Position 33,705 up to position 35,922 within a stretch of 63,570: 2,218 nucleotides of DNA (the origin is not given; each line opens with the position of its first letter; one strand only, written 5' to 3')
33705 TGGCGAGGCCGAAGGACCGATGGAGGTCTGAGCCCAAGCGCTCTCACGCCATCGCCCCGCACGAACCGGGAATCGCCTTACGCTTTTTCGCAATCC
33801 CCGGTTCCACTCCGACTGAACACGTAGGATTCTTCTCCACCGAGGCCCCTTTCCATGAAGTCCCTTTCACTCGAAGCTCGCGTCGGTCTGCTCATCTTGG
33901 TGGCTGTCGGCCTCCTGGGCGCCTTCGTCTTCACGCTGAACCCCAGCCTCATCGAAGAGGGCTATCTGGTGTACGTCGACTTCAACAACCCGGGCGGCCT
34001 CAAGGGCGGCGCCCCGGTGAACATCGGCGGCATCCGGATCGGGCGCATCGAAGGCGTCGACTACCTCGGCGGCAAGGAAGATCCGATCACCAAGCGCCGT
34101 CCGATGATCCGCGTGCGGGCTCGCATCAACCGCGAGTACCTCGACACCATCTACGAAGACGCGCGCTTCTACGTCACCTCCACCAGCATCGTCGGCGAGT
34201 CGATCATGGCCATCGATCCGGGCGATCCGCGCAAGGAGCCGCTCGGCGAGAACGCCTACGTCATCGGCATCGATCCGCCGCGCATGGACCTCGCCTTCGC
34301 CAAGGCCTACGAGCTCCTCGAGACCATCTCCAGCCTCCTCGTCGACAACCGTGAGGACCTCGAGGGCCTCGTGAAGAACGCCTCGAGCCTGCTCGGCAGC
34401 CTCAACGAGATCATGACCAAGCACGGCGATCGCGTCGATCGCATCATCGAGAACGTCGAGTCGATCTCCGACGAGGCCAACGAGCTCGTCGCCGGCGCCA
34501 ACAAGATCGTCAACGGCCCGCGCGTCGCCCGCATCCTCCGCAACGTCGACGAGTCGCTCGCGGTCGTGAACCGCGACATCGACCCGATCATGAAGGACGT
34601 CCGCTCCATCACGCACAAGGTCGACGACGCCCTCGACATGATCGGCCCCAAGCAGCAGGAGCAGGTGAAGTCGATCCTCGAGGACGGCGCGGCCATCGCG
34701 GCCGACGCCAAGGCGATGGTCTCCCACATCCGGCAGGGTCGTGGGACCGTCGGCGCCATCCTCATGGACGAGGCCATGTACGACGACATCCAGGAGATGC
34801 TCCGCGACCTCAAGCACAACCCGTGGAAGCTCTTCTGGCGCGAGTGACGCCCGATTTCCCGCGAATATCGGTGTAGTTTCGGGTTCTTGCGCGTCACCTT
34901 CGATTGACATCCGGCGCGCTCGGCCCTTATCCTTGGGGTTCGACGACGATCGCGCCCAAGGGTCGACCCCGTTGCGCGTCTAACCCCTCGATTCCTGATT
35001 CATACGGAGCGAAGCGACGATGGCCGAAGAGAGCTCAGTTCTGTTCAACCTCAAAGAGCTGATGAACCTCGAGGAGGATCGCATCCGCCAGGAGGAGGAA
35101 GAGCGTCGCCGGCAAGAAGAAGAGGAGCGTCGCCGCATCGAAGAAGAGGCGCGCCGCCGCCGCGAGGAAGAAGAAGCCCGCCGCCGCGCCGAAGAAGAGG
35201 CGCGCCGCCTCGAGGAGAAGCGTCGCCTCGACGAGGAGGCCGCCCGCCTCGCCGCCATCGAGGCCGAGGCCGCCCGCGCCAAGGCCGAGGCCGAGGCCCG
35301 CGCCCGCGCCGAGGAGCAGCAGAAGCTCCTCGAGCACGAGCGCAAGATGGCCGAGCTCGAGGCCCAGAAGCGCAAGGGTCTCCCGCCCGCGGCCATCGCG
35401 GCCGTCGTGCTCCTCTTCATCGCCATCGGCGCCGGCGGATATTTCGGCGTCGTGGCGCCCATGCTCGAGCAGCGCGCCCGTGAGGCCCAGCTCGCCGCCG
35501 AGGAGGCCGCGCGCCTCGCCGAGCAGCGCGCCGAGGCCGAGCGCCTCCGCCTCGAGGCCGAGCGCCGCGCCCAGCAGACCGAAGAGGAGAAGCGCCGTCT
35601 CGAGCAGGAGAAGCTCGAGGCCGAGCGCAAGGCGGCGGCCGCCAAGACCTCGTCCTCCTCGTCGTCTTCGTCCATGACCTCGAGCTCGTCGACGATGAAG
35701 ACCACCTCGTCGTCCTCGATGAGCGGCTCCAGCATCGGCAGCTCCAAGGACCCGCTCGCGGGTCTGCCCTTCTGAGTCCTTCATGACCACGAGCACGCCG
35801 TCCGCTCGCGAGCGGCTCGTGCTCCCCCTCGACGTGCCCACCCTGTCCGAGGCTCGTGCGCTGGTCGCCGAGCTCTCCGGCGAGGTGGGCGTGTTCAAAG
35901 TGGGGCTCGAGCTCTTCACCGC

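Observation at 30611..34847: Mirror-duplicated Mla/MCE ABC transporter (ATPase-permease-permease'-ATPase'-MCE) with complementary motif defects predicting one degenerate ATP site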

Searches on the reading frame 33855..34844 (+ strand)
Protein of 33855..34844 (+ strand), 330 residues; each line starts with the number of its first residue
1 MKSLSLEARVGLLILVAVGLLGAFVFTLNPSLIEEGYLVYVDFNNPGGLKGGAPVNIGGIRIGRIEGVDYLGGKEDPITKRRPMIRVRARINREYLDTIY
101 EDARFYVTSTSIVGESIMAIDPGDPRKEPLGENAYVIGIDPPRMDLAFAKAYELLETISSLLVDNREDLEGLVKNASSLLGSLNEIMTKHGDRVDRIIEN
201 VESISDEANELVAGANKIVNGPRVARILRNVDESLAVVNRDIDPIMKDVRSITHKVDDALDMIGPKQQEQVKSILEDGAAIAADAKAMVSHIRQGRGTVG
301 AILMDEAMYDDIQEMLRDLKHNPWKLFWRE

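Call 5: search_protein_families(library=pfam, proteins=[window:33855-34844:+], max_evalue=0.01)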
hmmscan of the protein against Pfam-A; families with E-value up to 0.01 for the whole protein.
window:33855-34844:+ (330 aa): 3 families
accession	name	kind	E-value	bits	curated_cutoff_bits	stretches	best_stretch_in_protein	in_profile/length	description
PF02470.25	MlaD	-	2.5e-13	50.5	25.1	1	36-123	2-81/81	MlaD protein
PF06103.16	DUF948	-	1.1e-07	32.3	37.2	1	223-276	23-75/89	Bacterial protein of unknown function (DUF948)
PF11887.13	Mce4_CUP1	-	0.0042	17.1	32.6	0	155-208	108-161/222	Cholesterol uptake porter CUP1 of Mce4, putative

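Call 6: search_protein_families(library=ncbifam, proteins=[window:33855-34844:+], max_evalue=0.01)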
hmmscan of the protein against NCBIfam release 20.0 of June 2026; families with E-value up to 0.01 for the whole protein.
window:33855-34844:+ (330 aa): 5 families
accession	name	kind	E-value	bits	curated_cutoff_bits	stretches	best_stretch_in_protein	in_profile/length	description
TIGR00996.1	Mtu_fam_mce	paralog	8.3e-18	64.6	140.5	1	9-268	4-244/291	MCE family protein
TIGR04430.1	OM_asym_MlaD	equivalog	3.9e-12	46.2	135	1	5-124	4-116/146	outer membrane lipid asymmetry maintenance protein MlaD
NF047463.1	CllEntPrLepto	equivalog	2.7e-06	27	400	1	7-192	6-201/250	mammalian cell entry protein Mce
NF008070.2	PRK10807.1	equivalog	1e-05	24.5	525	1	47-248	291-491/542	intermembrane transport protein PqiB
TIGR04527.1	mycoplas_twoTM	subfamily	0.0031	17.2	125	1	153-278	75-186/248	MG_279/MG_280 family protein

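Call 21: search_solved_structures(query=window:33855-34844:+, max_evalue=0.01, show_alignments=1)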
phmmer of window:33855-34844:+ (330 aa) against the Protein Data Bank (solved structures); distinct sequences matched with E-value up to 0.01: 9.
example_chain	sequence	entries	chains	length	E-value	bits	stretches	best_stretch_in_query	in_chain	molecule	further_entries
6zy2_A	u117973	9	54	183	2.4e-06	30.6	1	7-124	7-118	YrbD protein | Outer membrane lipid asymmetry maintenance protein MlaD | Intermembrane phospholipid transport system binding protein MlaD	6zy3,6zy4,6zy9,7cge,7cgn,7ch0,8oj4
6xbd_A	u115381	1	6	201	3.2e-06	30.2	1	7-124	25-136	Phospholipid ABC transporter-binding protein MlaD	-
5uw8_A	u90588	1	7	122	1.3e-05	28.2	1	34-124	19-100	Probable phospholipid ABC transporter-binding protein MlaD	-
8hpz_A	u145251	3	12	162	2.4e-05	27.3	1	34-124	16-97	Intermembrane phospholipid transport system binding protein MlaD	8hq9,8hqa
5uw2_A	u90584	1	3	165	2.4e-05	27.3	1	34-124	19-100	Probable phospholipid ABC transporter-binding protein MlaD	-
7d08_G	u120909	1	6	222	0.00011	25.1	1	1-69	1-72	MCE family protein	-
6z5u_E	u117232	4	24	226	0.00012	25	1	1-69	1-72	MCE family protein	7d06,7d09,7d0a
6ic4_A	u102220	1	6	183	0.00067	22.6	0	16-69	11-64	Toluene tolerance efflux transporter (ABC superfamily, PerI-bind)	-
8fed_A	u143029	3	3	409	0.0011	21.9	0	48-132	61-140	Virulence factor Mce family protein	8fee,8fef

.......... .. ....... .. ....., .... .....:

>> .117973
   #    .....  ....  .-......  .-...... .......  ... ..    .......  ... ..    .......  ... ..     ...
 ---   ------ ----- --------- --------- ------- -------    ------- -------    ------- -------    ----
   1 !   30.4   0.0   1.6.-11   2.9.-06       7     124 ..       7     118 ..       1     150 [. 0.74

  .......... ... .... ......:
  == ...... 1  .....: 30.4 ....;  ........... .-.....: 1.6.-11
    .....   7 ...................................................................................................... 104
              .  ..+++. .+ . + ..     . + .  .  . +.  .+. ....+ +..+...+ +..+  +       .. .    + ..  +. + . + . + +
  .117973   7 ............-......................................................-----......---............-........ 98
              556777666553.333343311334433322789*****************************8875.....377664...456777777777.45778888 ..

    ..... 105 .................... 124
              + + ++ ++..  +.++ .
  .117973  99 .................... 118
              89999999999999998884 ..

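Call 63: find_homologous_proteins(query=window:33855-34844:+, max_evalue=1e-10)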
Query window:33855-34844:+ (330 aa): 563 proteins with E <= 1e-10 among 8000 candidates; the best 120 are listed.
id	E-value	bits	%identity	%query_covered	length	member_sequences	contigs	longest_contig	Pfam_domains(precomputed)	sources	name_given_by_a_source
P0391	1.8e-210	716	100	100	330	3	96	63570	PF28544.1,PF06103.17,PF02470.26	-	-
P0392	1.0e-192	658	89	100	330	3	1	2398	PF28544.1,PF06103.17,PF02470.26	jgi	jgi:phospholipid/cholesterol/gamma-HCH transport system substrate-binding protein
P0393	4.6e-151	521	69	100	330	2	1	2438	PF28544.1,PF06103.17,PF02470.26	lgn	-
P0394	2.0e-148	512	68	100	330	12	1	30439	PF28544.1,PF02470.26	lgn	-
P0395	7.0e-137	474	65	100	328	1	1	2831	PF28544.1,PF02470.26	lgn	-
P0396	9.3e-133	461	61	100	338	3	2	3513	PF28544.1,PF02470.26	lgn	-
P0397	1.2e-130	454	63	100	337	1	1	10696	PF28544.1,PF06103.17,PF02470.26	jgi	jgi:phospholipid/cholesterol/gamma-HCH transport system substrate-binding protein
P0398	1.0e-126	441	61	100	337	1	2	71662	PF07464.17,PF28544.1,PF02470.26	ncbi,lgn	-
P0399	2.5e-126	440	61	100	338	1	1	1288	PF02470.26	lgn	-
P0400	5.0e-126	439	60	100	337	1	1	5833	PF28544.1,PF06103.17,PF02470.26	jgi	jgi:phospholipid/cholesterol/gamma-HCH transport system substrate-binding protein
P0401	2.1e-125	437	58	100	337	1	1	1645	PF28544.1,PF06103.17,PF02470.26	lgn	-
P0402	2.2e-125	437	59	100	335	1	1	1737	PF28544.1,PF02470.26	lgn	-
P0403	6.4e-125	435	61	100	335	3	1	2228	PF28544.1,PF06103.17,PF02470.26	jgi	jgi:phospholipid/cholesterol/gamma-HCH transport system substrate-binding protein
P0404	3.9e-124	432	59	100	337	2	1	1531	PF07464.17,PF28544.1,PF06103.17,PF02470.26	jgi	jgi:phospholipid/cholesterol/gamma-HCH transport system substrate-binding protein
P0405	5.4e-124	432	59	100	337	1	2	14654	PF28544.1,PF06103.17,PF02470.26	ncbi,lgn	-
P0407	1.4e-122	427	58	100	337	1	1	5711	PF28544.1,PF06103.17,PF02470.26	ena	-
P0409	1.1e-121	424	59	100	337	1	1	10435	PF28544.1,PF06103.17,PF02470.26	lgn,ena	-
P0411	4.2e-121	422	59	100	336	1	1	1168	PF28544.1,PF06103.17,PF02470.26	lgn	-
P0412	8.5e-121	421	58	100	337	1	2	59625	PF28544.1,PF06103.17,PF02470.26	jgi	-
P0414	9.4e-120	418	57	99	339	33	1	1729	PF28544.1,PF02470.26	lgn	-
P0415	2.7e-119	417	58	100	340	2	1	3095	PF28544.1,PF06103.17,PF02470.26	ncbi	-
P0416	5.9e-119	415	58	100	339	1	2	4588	PF28544.1,PF06103.17,PF02470.26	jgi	-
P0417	1.2e-118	414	58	100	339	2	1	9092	PF28544.1,PF06103.17,PF02470.26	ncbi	-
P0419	2.4e-118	413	57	99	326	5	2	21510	PF28544.1,PF02470.26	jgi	-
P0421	2.5e-117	410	56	99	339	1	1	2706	PF28544.1,PF02470.26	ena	-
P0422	1.4e-116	408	55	100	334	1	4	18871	PF28544.1,PF02470.26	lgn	-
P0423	4.7e-116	406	55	100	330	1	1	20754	PF28544.1,PF06103.17,PF02470.26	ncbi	ncbi:MAG: MlaD family protein [Myxococcota bacterium]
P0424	1.1e-115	405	56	99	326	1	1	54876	PF28544.1,PF02470.26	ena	-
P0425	1.6e-115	404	54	93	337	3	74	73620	PF28544.1,PF06103.17,PF02470.26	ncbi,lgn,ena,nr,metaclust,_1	ncbi:MAG TPA: MlaD family protein [Polyangiaceae bacterium LLY-WYZ-15_(1-7)]|nr:organic solvent ABC 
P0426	4.0e-114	400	55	100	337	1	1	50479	PF28544.1,PF06103.17,PF02470.26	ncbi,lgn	ncbi:MAG: MlaD family protein [Myxococcota bacterium]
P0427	6.2e-114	399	52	93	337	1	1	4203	PF28544.1,PF06103.17,PF02470.26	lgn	-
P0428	1.8e-113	397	54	100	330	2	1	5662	PF28544.1,PF06103.17,PF02470.26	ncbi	ncbi:MAG: MlaD family protein [Myxococcota bacterium]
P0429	3.0e-113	397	54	100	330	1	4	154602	PF28544.1,PF06103.17,PF02470.26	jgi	jgi:phospholipid/cholesterol/gamma-HCH transport system substrate-binding protein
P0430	4.1e-112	393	54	100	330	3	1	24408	PF28544.1,PF02470.26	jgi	jgi:phospholipid/cholesterol/gamma-HCH transport system substrate-binding protein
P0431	5.8e-112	392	53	100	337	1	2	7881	PF28544.1,PF02470.26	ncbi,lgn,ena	-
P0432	1.5e-110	388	53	100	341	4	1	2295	PF28544.1,PF06103.17,PF02470.26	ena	-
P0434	9.0e-110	385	53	100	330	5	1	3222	PF28544.1,PF02470.26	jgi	jgi:phospholipid/cholesterol/gamma-HCH transport system substrate-binding protein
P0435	5.5e-109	383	54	100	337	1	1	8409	PF28544.1,PF02470.26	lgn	-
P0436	6.6e-109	382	51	93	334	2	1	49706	PF28544.1,PF06103.17,PF02470.26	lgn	-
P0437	8.0e-109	382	53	100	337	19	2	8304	PF28544.1,PF06103.17,PF02470.26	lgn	-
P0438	1.1e-108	382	52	100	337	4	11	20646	PF28544.1,PF06103.17,PF02470.26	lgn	-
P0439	5.3e-108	379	51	93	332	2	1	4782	PF28544.1,PF06103.17,PF02470.26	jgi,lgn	-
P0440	5.4e-108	379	49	93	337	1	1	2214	PF28544.1,PF02470.26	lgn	-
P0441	6.2e-108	379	53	100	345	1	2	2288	PF28544.1,PF02470.26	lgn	-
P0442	8.0e-108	379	70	75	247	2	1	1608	PF28544.1,PF06103.17,PF11887.14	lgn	-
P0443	1.1e-107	378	51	100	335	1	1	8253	PF28544.1,PF02470.26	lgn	-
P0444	1.2e-107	378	52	100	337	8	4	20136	PF28544.1,PF02470.26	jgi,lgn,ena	-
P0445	2.1e-107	378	54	100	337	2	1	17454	PF28544.1,PF02470.26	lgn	-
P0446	2.5e-107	377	50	93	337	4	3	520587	PF28544.1,PF06103.17,PF02470.26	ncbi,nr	ncbi:MAG: MCE family protein [Sandaracinus sp.]|nr:MCE family protein [Sandaracinus sp.] MCB9610861.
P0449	6.9e-107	376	51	100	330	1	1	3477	PF28544.1,PF02470.26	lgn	-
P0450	1.6e-106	375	53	100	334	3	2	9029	PF28544.1,PF06103.17,PF02470.26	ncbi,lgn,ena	-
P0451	4.6e-106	373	51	99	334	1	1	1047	PF28544.1,PF06103.17,PF02470.26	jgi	jgi:phospholipid/cholesterol/gamma-HCH transport system substrate-binding protein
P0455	3.6e-105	370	49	93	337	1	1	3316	PF28544.1,PF02470.26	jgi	-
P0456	4.5e-105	370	51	100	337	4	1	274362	PF28544.1,PF02470.26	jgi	-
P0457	1.0e-104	369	52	100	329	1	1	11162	PF28544.1,PF02470.26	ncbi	-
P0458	1.1e-104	369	51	100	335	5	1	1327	PF28544.1,PF02470.26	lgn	-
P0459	5.2e-104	366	52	100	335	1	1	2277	PF28544.1,PF02470.26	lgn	-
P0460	5.5e-104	366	51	100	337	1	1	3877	PF28544.1,PF02470.26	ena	-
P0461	1.3e-103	365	50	100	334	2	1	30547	PF28544.1,PF02470.26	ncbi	-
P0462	1.3e-103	365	50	100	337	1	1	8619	PF28544.1,PF02470.26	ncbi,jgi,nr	ncbi:MAG: MCE family protein [Deltaproteobacteria bacterium]|nr:MCE family protein [Deltaproteobacte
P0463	1.5e-103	365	49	99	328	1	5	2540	PF28544.1,PF02470.26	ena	-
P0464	1.7e-103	365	49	100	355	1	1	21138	PF28544.1,PF06103.17,PF02470.26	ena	-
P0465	2.6e-103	364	50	94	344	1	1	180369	PF28544.1,PF02470.26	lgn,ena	-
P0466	3.7e-103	364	50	100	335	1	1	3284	PF28544.1,PF02470.26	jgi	jgi:phospholipid/cholesterol/gamma-HCH transport system substrate-binding protein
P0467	4.1e-103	363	52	100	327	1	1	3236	PF28544.1,PF06103.17,PF02470.26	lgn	-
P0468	1.1e-102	362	49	100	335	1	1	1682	PF28544.1,PF02470.26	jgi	jgi:phospholipid/cholesterol/gamma-HCH transport system substrate-binding protein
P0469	1.1e-102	362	49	100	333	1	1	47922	PF28544.1,PF06103.17,PF02470.26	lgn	-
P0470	4.0e-102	360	49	93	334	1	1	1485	PF28544.1,PF11887.14,PF02470.26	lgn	-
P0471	7.5e-102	359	49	100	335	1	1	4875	PF28544.1,PF02470.26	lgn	-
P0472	2.8e-101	357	49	100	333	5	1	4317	PF28544.1,PF02470.26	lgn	-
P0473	3.2e-101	357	50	100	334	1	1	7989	PF28544.1,PF02470.26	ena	-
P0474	3.5e-101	357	52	100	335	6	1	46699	PF28544.1,PF02470.26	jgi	jgi:phospholipid/cholesterol/gamma-HCH transport system substrate-binding protein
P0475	4.5e-101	357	50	100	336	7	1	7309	PF28544.1,PF02470.26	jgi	jgi:phospholipid/cholesterol/gamma-HCH transport system substrate-binding protein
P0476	5.7e-101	356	50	100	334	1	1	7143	PF28544.1,PF11887.14,PF02470.26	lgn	-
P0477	6.4e-101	356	50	100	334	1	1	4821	PF28544.1,PF06103.17,PF02470.26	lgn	-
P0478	6.5e-101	356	49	100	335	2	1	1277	PF28544.1,PF02470.26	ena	-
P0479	9.8e-101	356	51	100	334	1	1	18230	PF28544.1,PF02470.26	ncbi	-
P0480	1.0e-100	355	50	100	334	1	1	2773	PF28544.1,PF02470.26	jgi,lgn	jgi:phospholipid/cholesterol/gamma-HCH transport system substrate-binding protein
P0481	6.5e-100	353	50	100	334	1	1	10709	PF28544.1,PF02470.26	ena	-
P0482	7.9e-100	353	48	100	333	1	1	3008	PF28544.1,PF02470.26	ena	-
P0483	8.4e-100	352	50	100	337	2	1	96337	PF28544.1,PF02470.26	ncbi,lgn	ncbi:MAG: MlaD family protein [Myxococcota bacterium]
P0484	1.4e-99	352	49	100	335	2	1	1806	PF28544.1,PF02470.26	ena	-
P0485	2.9e-99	351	48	100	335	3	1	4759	PF28544.1,PF02470.26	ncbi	-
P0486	6.5e-99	350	50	100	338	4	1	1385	PF28544.1,PF02470.26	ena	-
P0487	9.0e-99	349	50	100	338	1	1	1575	PF28544.1,PF11887.14,PF02470.26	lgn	-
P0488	3.5e-98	347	48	94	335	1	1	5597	PF28544.1,PF02470.26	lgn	-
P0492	7.8e-98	346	49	100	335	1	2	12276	PF28544.1,PF02470.26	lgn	-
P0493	7.8e-97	343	50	100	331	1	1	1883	PF28544.1,PF02470.26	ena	-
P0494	8.4e-97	343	49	94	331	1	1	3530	PF28544.1,PF02470.26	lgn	-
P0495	1.2e-96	342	48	93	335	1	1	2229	PF28544.1,PF02470.26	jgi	jgi:phospholipid/cholesterol/gamma-HCH transport system substrate-binding protein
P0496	1.2e-96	342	47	99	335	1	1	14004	PF28544.1,PF06103.17,PF02470.26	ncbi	-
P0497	8.8e-96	339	48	100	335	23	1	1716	PF28544.1,PF02470.26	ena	-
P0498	1.1e-95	339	49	99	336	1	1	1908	PF28544.1,PF11887.14,PF02470.26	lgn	-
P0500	1.5e-95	339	50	100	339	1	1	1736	PF28544.1,PF06103.17,PF02470.26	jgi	jgi:phospholipid/cholesterol/gamma-HCH transport system substrate-binding protein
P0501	1.8e-95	338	48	100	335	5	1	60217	PF28544.1,PF02470.26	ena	-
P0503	4.1e-95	337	49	93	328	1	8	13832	PF28544.1,PF02470.26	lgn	-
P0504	5.4e-95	337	48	99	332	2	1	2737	PF28544.1,PF11887.14,PF02470.26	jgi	jgi:phospholipid/cholesterol/gamma-HCH transport system substrate-binding protein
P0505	7.1e-95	336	48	100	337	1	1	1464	PF28544.1,PF02470.26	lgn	-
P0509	1.0e-93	332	47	100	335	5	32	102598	PF28544.1,PF02470.26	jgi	jgi:phospholipid/cholesterol/gamma-HCH transport system substrate-binding protein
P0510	1.2e-93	332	47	99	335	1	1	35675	PF28544.1,PF06103.17,PF02470.26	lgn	-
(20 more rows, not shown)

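Call 70: predict_structure(alignment_id=A3)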
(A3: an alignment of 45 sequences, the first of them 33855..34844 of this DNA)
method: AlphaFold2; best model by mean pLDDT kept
length: 330 residues; sequences in the alignment: 45
mean_pLDDT: 65.0   pTM: 0.41
mean pLDDT of the five models: 65.0, 62.7, 61.7, 60.8, 60.5
residues with pLDDT >= 90: 64; 70-90: 82; 50-70: 66; < 50: 118
segments of 3 or more residues with pLDDT < 50: 185-187, 190-282, 284-286, 291-293, 295-297, 328-330
pLDDT, mean of each block of 10 residues (from residue 1): 76 95 80 76 86 88 91 87 92 89 85 77 91 89 68 74 69 58 49 46 40 37 38 36 38 38 42 43 47 44 55 69 57
secondary structure, 60 per line:
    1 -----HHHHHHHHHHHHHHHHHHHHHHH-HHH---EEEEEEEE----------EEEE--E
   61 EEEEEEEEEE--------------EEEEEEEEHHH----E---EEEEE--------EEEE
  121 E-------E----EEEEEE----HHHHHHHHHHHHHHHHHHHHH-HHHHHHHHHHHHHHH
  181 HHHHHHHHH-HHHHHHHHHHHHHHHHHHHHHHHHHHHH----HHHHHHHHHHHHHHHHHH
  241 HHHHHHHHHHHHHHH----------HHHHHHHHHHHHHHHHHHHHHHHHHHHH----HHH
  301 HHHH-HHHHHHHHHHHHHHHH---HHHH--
elements in order: H6-28 E36-43 E54-57 E60-70 E85-92 E104-108 E117-121 E134-139 H144-164 H166-189 H191-218 H223-255 H266-293 H298-304 H306-321 H325-328

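Call 88: fold_search(model_id=the predicted structure, library=pdb)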
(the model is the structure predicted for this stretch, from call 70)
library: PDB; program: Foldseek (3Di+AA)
matches with E <= 10: 228; with E <= 0.001: 89
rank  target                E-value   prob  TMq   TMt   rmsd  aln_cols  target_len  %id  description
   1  8fed_B                7.5e-11  1.00  0.34  0.33  49.0       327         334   15  Structure of Mce1-LucB complex from Mycobacterium smegmatis (Map1) (released 2023-02-22)
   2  9a3a_MODEL_1_A        9.1e-11  1.00  0.30  0.50   6.4       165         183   27  Model of E. coli MlaD by in-cell photo-crosslinking MS and deep learning (released 2023-02-24)
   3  8fed_F                1.1e-10  1.00  0.34  0.29  53.7       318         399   21  Structure of Mce1-LucB complex from Mycobacterium smegmatis (Map1) (released 2023-02-22)
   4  8fef_B                2.6e-10  1.00  0.33  0.33  49.9       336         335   14  Structure of Mce1 transporter from Mycobacterium smegmatis (Map0) (released 2023-02-22)
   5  6xbd_D                3.9e-10  1.00  0.29  0.64   6.5       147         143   28  Cryo-EM structure of MlaFEDB in nanodiscs with phospholipid substrates (released 2020-07-01)
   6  6xbd_B                5.0e-10  1.00  0.33  0.70   3.9       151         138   28  Cryo-EM structure of MlaFEDB in nanodiscs with phospholipid substrates (released 2020-07-01)
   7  6zy3_J                6.4e-10  1.00  0.30  0.63   5.8       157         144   24  Cryo-EM structure of MlaFEDB in complex with phospholipid (released 2020-11-25)
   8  6zy4_I                8.7e-10  1.00  0.34  0.77   3.6       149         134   23  Cryo-EM structure of MlaFEDB in complex with ADP (released 2020-11-25)
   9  5uw8_A                9.9e-10  1.00  0.27  0.80   2.9       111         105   28  Structure of E. coli MCE protein MlaD, core MCE domain (released 2017-04-12)
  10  6xbd_A                9.9e-10  1.00  0.32  0.66   4.7       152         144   26  Cryo-EM structure of MlaFEDB in nanodiscs with phospholipid substrates (released 2020-07-01)
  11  5uw8_D                1.1e-09  1.00  0.27  0.82   2.8       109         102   28  Structure of E. coli MCE protein MlaD, core MCE domain (released 2017-04-12)
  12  6xbd_F                1.1e-09  1.00  0.30  0.66   5.7       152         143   28  Cryo-EM structure of MlaFEDB in nanodiscs with phospholipid substrates (released 2020-07-01)
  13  8fed_A                1.6e-09  1.00  0.39  0.33  44.9       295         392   19  Structure of Mce1-LucB complex from Mycobacterium smegmatis (Map1) (released 2023-02-22)
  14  6xbd_C                2.0e-09  1.00  0.31  0.67   6.0       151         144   24  Cryo-EM structure of MlaFEDB in nanodiscs with phospholipid substrates (released 2020-07-01)
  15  6zy9_I                2.0e-09  1.00  0.28  0.66   6.7       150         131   25  Cryo-EM structure of MlaFEDB in complex with AMP-PNP (released 2020-11-25)
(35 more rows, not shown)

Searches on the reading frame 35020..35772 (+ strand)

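Call 5: search_protein_families(library=pfam, proteins=[window:35020-35772:+], max_evalue=0.01)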
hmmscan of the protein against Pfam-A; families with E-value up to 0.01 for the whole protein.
window:35020-35772:+ (251 aa): 1 family
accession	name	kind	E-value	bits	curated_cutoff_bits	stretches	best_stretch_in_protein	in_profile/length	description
PF12037.13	ATAD3_N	-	8.6e-05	22.4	25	1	14-138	89-214/265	ATPase family AAA domain-containing protein 3, N-terminal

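Call 6: search_protein_families(library=ncbifam, proteins=[window:35020-35772:+], max_evalue=0.01)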
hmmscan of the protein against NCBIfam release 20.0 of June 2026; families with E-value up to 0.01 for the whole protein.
window:35020-35772:+ (251 aa): 1 family
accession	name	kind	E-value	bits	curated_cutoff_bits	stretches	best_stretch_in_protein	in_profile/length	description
NF009344.0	PRK12705.1-1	equivalog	0.0034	16.1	831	1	129-218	6-89/572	hypothetical protein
